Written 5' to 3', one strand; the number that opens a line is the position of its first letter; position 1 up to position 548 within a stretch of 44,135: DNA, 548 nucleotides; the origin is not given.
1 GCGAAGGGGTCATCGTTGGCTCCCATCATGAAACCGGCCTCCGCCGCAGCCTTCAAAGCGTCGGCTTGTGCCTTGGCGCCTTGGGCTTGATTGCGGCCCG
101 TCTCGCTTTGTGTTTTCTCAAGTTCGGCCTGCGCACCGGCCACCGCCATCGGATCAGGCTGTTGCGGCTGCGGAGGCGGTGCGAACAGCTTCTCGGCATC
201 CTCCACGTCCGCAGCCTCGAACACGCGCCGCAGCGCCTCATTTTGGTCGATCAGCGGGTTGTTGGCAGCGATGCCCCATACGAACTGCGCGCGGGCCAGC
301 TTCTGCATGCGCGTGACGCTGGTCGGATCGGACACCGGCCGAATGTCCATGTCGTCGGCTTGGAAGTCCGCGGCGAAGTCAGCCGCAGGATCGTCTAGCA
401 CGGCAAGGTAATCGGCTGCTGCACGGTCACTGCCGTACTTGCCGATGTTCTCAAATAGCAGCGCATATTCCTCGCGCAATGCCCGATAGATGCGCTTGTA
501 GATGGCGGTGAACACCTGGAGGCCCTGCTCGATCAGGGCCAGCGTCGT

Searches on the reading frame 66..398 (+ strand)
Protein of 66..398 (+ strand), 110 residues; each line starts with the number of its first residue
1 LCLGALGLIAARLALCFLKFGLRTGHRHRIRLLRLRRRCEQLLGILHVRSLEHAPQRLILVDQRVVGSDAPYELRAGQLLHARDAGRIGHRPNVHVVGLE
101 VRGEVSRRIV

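Call 46: search_protein_families(library=pfam, alignment_id=A2, max_evalue=0.001)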
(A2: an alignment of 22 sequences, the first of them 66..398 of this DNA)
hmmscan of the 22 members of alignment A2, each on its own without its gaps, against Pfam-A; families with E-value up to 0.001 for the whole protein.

A. member 1, window:66-398:+ (110 aa): 0 families

B. families by the number of members that match (of 22 scanned): 8 families
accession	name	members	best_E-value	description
PF13481.12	AAA_25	1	8.4e-37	AAA domain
PF03837.19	RecT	1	1.5e-35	RecT family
PF19698.5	DUF6197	1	3.1e-20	Family of unknown function (DUF6197)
PF03237.21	Terminase_6N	1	2.8e-16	Terminase large subunit, T4likevirus-type, N-terminal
PF00929.31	RNase_T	1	6.8e-10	Exonuclease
PF09588.16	YqaJ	1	4.9e-08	YqaJ-like viral recombinase domain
PF08774.17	VRR_NUC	1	3.9e-07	VRR-NUC domain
PF17289.8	Terminase_6C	1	6.3e-05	Terminase RNaseH-like domain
